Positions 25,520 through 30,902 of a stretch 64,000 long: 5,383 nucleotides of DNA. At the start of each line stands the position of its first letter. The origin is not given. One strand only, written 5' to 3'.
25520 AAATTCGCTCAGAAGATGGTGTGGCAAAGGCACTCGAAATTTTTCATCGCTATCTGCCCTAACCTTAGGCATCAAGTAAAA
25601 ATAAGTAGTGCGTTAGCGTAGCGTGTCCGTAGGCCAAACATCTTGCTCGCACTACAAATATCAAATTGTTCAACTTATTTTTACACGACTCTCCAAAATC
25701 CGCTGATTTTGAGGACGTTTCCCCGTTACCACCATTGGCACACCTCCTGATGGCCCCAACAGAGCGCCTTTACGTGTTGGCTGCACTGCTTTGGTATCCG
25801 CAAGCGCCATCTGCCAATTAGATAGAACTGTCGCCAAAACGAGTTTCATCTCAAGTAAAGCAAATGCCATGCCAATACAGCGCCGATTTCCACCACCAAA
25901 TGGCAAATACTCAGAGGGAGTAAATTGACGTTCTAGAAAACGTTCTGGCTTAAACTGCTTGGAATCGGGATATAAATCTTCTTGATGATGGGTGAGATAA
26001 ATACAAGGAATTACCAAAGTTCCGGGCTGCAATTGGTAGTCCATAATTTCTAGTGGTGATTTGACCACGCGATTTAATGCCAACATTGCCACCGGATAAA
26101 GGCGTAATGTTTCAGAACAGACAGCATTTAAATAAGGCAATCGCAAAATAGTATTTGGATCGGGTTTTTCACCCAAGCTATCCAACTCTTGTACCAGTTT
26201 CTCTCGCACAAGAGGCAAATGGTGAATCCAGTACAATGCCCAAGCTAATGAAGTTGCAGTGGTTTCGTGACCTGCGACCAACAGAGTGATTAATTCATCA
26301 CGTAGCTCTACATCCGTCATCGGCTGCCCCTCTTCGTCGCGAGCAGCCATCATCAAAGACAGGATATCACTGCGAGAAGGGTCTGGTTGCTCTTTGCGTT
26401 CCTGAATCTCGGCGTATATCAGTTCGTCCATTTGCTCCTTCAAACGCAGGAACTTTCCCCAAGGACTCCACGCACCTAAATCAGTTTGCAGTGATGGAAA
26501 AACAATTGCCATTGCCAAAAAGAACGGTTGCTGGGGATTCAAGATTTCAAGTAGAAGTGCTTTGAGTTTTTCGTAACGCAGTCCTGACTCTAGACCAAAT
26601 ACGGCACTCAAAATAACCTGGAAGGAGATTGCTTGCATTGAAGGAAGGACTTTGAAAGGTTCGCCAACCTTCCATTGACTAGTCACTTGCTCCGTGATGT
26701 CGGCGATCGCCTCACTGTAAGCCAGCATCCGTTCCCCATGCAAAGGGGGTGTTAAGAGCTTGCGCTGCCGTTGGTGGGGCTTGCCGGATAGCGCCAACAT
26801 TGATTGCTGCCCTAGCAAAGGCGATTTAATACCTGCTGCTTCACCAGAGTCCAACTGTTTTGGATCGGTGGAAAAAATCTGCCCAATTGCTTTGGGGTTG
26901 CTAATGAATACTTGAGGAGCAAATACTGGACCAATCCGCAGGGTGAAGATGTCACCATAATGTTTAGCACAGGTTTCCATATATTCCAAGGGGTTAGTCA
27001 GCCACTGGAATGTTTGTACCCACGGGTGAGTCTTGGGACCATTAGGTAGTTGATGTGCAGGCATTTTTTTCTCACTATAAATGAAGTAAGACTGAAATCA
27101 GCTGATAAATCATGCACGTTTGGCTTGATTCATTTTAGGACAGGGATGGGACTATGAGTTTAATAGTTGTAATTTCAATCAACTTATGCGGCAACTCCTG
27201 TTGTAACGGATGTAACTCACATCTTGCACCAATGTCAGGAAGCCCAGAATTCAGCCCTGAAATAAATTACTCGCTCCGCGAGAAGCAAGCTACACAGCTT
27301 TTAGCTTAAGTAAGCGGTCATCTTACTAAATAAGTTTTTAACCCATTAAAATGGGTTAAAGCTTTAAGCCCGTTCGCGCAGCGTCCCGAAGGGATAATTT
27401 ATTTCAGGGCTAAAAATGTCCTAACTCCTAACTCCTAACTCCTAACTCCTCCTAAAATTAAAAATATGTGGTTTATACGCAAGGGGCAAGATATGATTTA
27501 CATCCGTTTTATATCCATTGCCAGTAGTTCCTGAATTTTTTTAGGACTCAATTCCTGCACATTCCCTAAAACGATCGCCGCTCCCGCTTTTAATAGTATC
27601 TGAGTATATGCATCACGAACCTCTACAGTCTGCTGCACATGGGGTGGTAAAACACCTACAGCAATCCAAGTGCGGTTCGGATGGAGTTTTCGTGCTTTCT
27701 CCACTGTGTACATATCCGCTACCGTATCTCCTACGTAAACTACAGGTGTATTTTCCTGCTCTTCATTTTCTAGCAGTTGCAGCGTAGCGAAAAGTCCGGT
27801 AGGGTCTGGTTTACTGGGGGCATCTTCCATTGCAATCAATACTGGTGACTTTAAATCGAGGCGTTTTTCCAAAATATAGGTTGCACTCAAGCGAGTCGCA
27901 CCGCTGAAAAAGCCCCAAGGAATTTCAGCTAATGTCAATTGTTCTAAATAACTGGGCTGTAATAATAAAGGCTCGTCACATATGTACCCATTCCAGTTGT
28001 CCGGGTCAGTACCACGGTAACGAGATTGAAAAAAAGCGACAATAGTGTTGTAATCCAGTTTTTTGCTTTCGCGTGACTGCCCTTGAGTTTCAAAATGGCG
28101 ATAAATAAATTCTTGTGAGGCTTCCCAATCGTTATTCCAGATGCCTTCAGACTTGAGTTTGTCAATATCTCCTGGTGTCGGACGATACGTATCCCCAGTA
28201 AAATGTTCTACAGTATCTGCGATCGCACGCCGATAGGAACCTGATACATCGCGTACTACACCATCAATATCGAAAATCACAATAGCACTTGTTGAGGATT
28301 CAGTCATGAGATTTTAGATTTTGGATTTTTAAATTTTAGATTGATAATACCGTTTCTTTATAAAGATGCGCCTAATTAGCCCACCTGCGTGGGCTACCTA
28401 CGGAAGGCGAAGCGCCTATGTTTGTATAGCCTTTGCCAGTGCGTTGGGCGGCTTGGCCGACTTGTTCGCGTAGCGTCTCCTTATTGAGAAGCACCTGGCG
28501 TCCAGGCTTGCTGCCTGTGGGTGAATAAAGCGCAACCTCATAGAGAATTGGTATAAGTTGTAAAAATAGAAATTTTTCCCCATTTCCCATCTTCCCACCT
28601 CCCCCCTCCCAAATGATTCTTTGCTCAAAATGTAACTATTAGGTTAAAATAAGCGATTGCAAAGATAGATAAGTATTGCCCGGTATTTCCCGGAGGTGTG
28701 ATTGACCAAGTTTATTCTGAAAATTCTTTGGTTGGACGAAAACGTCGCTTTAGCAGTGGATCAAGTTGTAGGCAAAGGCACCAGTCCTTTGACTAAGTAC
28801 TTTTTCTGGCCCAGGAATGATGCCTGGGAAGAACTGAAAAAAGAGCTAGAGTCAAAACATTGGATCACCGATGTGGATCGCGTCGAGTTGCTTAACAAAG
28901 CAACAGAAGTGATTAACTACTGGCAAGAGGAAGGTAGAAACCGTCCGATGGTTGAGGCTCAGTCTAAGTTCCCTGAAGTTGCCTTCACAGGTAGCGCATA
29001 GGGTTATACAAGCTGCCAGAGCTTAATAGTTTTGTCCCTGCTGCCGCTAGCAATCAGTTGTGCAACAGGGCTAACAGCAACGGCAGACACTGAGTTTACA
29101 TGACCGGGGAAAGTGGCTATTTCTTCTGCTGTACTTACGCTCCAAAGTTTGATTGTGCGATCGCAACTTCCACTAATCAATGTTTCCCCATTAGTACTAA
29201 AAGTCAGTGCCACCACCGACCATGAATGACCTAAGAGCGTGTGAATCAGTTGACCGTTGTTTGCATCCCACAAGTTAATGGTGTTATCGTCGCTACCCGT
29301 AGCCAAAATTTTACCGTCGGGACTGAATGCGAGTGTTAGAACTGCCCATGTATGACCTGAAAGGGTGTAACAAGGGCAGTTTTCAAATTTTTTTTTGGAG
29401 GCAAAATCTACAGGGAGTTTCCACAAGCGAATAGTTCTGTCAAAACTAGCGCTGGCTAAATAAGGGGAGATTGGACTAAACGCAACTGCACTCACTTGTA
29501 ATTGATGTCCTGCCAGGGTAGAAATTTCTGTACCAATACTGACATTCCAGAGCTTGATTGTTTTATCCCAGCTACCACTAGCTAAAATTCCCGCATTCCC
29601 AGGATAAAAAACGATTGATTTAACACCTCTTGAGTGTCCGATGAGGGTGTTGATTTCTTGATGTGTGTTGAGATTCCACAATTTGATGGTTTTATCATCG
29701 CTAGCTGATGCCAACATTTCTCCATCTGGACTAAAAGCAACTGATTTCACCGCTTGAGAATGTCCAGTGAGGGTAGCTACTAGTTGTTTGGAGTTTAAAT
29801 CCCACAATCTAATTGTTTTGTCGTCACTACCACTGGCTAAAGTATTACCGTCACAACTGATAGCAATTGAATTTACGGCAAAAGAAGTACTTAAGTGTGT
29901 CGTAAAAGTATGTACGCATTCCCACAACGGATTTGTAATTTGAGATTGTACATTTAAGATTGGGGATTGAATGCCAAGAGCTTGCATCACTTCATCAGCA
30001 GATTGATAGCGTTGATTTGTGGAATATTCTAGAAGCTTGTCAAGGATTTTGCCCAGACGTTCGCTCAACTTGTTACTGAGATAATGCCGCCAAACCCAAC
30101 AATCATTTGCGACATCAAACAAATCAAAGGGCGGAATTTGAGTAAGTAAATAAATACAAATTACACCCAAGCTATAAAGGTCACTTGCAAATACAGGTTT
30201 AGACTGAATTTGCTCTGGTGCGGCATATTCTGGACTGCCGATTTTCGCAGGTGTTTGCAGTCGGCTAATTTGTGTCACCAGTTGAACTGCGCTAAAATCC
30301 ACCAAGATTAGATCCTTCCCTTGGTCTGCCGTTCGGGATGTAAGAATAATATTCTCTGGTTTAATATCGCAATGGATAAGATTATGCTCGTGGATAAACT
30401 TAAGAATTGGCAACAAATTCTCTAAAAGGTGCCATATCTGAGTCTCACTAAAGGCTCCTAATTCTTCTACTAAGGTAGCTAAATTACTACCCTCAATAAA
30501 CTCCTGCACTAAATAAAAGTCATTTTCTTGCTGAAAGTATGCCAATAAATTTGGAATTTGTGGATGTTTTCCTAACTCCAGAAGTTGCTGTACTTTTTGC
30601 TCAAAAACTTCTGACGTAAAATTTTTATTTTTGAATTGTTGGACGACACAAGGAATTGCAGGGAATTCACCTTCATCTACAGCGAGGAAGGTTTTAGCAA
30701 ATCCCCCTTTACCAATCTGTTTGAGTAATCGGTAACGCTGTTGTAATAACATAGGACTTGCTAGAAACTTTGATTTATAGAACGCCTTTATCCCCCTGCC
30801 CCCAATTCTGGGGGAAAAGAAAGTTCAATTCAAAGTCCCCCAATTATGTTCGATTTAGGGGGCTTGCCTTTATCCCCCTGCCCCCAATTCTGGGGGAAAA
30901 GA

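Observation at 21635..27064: GT1 - condensation-domain acyltransferase - GT1 - P450 tailoring islet without a scaffold synthase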

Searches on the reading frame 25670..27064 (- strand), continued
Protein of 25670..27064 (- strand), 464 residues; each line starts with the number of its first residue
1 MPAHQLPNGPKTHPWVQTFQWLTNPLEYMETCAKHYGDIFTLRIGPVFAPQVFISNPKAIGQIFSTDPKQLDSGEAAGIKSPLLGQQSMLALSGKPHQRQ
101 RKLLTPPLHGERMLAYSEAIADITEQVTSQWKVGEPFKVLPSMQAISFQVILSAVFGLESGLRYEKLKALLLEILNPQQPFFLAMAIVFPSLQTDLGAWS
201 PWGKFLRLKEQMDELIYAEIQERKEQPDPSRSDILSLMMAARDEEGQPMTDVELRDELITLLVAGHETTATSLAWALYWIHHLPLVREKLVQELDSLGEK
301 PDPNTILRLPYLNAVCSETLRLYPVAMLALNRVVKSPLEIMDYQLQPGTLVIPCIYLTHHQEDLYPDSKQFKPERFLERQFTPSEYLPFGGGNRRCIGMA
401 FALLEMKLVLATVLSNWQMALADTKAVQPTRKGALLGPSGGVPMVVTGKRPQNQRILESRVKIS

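Call 28: find_encoding_contigs(protein=P0190, flank=8000, max_places=1)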
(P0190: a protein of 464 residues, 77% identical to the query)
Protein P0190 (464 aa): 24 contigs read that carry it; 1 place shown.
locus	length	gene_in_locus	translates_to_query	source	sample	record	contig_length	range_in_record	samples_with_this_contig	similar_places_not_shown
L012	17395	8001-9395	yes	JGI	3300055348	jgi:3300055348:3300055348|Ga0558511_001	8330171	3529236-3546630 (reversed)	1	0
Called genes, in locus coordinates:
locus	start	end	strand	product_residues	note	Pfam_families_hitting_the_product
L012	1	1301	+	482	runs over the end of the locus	PF02874:ATP-synt_ab_N, PF00006:ATP-synt_ab, PF22919:ATP-synt_VA_C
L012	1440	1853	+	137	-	PF02823:ATP-synt_DE_N, PF00401:ATP-synt_DE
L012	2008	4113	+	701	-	PF01145:Band_7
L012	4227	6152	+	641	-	PF00069:Pkinase, PF07714:PK_Tyr_Ser-Thr, PF25172:Beta-prop_WDR3_2nd, PF25173:Beta-prop_WDR3_1st, PF24105:Beta-prop_CAF1B_HIR1, PF25047:Beta-prop_TEP1_2nd, PF25168:Beta-prop_WDR36-Utp21_2nd, PF25174:Beta-prop_THOC3, +91 more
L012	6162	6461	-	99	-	PF04839:PSRP-3_Ycf65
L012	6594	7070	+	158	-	PF01724:DUF29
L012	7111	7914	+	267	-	PF00702:Hydrolase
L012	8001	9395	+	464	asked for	PF00067:p450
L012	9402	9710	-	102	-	-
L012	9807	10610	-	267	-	-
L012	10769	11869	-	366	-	PF05496:RuvB_N, PF00004:AAA, PF07726:AAA_3 (faint), PF07728:AAA_5, PF17864:AAA_lid_4, PF05491:WHD_RuvB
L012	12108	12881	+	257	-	PF00977:His_biosynth, PF01207:Dus (faint), PF02581:TMP-TENI (faint), PF03060:NMO (weak)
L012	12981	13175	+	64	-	-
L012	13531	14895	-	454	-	PF06527:TniQ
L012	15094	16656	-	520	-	PF06527:TniQ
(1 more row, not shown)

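Call 29: find_encoding_contigs(protein=P0172, flank=8000, max_places=1)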
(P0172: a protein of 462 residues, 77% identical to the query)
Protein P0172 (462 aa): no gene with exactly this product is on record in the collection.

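Call 30: find_encoding_contigs(protein=P0166, flank=8000, max_places=1)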
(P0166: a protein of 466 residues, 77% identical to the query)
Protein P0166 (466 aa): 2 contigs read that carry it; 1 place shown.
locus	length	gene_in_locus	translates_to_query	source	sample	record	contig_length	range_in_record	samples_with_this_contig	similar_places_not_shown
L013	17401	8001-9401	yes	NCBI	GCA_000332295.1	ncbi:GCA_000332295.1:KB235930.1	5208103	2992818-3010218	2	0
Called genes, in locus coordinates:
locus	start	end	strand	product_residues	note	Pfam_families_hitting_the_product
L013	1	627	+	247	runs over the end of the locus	PF13398:Peptidase_M50B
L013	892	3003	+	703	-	PF01145:Band_7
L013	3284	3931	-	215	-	PF05685:Uma2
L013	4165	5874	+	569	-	PF00069:Pkinase, PF07714:PK_Tyr_Ser-Thr, PF00400:WD40, PF24782:WD40_MABP1-WDR62_2nd, PF24807:WD40_CDC20-Fz, PF24814:WD40_Prp19, PF25171:Beta-prop_WDR36-Utp21_1st, PF25172:Beta-prop_WDR3_2nd, +91 more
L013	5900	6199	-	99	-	PF04839:PSRP-3_Ycf65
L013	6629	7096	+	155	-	PF01724:DUF29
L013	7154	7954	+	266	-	PF00702:Hydrolase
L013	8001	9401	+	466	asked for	PF00067:p450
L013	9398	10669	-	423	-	PF00201:UDPGT, PF04101:Glyco_tran_28_C, PF06722:EryCIII-like_C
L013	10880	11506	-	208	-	PF05685:Uma2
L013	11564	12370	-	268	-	-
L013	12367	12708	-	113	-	-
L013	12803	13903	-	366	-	PF05496:RuvB_N, PF00004:AAA, PF07726:AAA_3 (faint), PF07728:AAA_5, PF17864:AAA_lid_4, PF05491:WHD_RuvB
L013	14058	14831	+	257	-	PF00977:His_biosynth, PF01207:Dus (faint), PF02581:TMP-TENI (faint), PF03060:NMO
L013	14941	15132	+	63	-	-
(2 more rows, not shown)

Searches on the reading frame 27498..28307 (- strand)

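Call 3: search_protein_families(library=pfam, proteins=[window:27498-28307:-])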
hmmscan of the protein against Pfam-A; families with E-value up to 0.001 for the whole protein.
window:27498-28307:- (269 aa): 2 families
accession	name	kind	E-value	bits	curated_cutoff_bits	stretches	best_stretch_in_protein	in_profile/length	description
PF00702.32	Hydrolase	-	4.8e-09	37.3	26.4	1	9-199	3-184/191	haloacid dehalogenase-like hydrolase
PF13419.12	HAD_2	-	6.7e-05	23.5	23.8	0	10-205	1-171/178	Haloacid dehalogenase-like hydrolase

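Call 4: search_protein_families(library=ncbifam, proteins=[window:27498-28307:-])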
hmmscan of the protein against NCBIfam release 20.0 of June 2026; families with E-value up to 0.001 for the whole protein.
window:27498-28307:- (269 aa): 2 families
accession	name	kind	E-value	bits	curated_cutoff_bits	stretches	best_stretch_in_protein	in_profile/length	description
TIGR01548.1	HAD-SF-IA-hyp1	hypoth_equivalog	1.7e-67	226.8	140.2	1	9-205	2-197/197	TIGR01548 family HAD-type hydrolase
TIGR01549.1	HAD-SF-IA-v1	subfamily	4.3e-11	43.4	23.3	1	125-205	73-148/149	HAD-IA family hydrolase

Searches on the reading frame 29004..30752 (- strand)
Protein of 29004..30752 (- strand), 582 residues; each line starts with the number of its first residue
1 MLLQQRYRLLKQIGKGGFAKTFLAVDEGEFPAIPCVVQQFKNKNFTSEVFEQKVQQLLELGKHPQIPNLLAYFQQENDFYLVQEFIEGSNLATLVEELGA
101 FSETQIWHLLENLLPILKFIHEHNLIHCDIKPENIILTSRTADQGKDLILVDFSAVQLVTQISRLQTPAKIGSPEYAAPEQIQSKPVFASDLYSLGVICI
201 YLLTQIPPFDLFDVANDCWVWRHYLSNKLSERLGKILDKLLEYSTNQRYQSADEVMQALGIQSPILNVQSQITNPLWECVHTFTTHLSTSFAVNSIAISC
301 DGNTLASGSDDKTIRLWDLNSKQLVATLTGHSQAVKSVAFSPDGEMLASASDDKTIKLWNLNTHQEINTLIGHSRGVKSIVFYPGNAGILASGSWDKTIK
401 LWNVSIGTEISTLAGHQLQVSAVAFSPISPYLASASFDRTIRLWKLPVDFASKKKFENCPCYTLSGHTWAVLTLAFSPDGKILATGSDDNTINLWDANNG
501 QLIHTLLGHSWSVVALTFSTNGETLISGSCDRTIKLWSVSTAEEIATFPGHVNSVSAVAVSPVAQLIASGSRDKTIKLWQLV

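Call 3: search_protein_families(library=pfam, proteins=[window:29004-30752:-])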
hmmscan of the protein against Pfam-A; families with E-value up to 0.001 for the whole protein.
window:29004-30752:- (582 aa): 57 families (the best 25 are shown)
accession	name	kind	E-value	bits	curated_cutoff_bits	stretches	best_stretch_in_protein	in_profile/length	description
PF25174.1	Beta-prop_THOC3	-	8e-88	294.4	305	5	275-384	159-264/272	THOC3 beta-propeller domain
PF00400.38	WD40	-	1.9e-83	271.8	27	7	323-360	2-39/39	WD domain, G-beta repeat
PF25173.1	Beta-prop_WDR3_1st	-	2.4e-73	246.2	154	2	279-446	21-184/184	WDR3 first beta-propeller domain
PF25172.1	Beta-prop_WDR3_2nd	-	5.7e-62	210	140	3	461-580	168-287/293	WDR3 second beta-propeller domain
PF24814.1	WD40_Prp19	-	8.1e-61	206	320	3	362-546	37-213/281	Prp19 WD40 domain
PF25175.1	Beta-prop_WDR5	-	2.2e-53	181.9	250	3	325-446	3-123/296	WDR5 beta-propeller domain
PF24817.1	WD40_WDHD1_1st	-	5.4e-53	180.5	109.9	4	288-370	84-166/291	WDHD1 first WD40 domain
PF24807.1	WD40_CDC20-Fz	-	7.8e-51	173.5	200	2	410-579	128-292/292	CDC20/Fizzy WD40 domain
PF25047.1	Beta-prop_TEP1_2nd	-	2.2e-49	168.4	89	3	389-581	11-204/255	TEP-1 second beta-propeller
PF25391.1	WD40_Gbeta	-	2.8e-43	148.7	150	3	463-581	138-255/340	G protein beta WD-40 repeat protein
PF24105.1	Beta-prop_CAF1B_HIR1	-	3.5e-41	141.9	80.5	2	322-446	60-201/383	CAF1B/HIR1 beta-propeller domain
PF00069.31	Pkinase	-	5.2e-38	131.4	31.7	1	7-257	1-259/263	Protein kinase domain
PF23414.1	Beta-prop_EML_2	-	1e-35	123.8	90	2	296-447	4-154/266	Echinoderm microtubule-associated protein second beta-propeller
PF25168.1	Beta-prop_WDR36-Utp21_2nd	-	3.2e-35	122.5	84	2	472-579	202-309/335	WDR36/Utp21 second beta-propeller domain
PF24805.1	EIF3I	-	9.4e-35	120.7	200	4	506-581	6-81/324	EIF3I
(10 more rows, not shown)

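Call 4: search_protein_families(library=ncbifam, proteins=[window:29004-30752:-])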
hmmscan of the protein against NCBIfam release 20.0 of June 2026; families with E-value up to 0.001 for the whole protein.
window:29004-30752:- (582 aa): 14 families
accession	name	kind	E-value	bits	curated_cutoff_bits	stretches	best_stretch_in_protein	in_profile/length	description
NF033483.0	PknB_PASTA_kin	equivalog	7.4e-37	127.6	450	1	2-259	4-265/563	Stk1 family PASTA domain-containing Ser/Thr kinase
NF047741.1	antiphage_MADS6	equivalog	1.3e-31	109.9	460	2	104-259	299-457/612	methylation-associated defense system protein kinase MAD6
NF038150.1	lanthi_synth_IV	equivalog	4.6e-25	88.1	650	1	3-262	187-456/851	class IV lanthionine synthetase LanL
TIGR03903.1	TOMM_kin_cyc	equivalog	1.1e-19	69.9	705.75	1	59-207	33-187/1267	TOMM system kinase/cyclase fusion protein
NF033442.0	BREX_PglW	equivalog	3.4e-15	54.9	990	1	2-155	509-659/1391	BREX system serine/threonine kinase PglW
NF052427.1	StpK7MSMEG_1200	equivalog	2.1e-13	49.6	900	1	6-210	8-210/601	serine/threonine protein kinase StpK7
NF038151.1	lanthi_synth_III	equivalog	8.4e-13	47.6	575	1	54-209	274-429/833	class III lanthionine synthetase LanKC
NF009651.0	PRK13184.1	equivalog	3.8e-09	35.1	839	1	5-211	2-233/932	serine/threonine-protein kinase PknD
NF043056.1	T4SS_LegK1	equivalog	5.8e-09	35.1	550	1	54-202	129-283/516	Dot/Icm T4SS effector kinase LegK1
NF058632.1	SerThrKinPrkT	equivalog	3.7e-08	32.8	280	1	4-141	20-154/322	serine/threonine protein kinase PrkT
NF053615.1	SerThrKinAfsKStmc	equivalog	1.5e-07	30.4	1300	1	84-210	92-214/809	protein serine/threonine kinase AfsK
TIGR03866.1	PQQ_ABC_repeats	subfamily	1.5e-05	24.2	287.3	0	474-568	130-225/310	PQQ-dependent catabolism-associated beta-propeller protein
TIGR03724.2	arch_bud32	equivalog_domain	2.3e-05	24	125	1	69-156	58-131/193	KEOPS complex kinase/ATPase Bud32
NF011460.0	PRK14879.1-1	equivalog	2.7e-05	23.4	199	1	66-157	75-158/232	Kae1-associated kinase Bud32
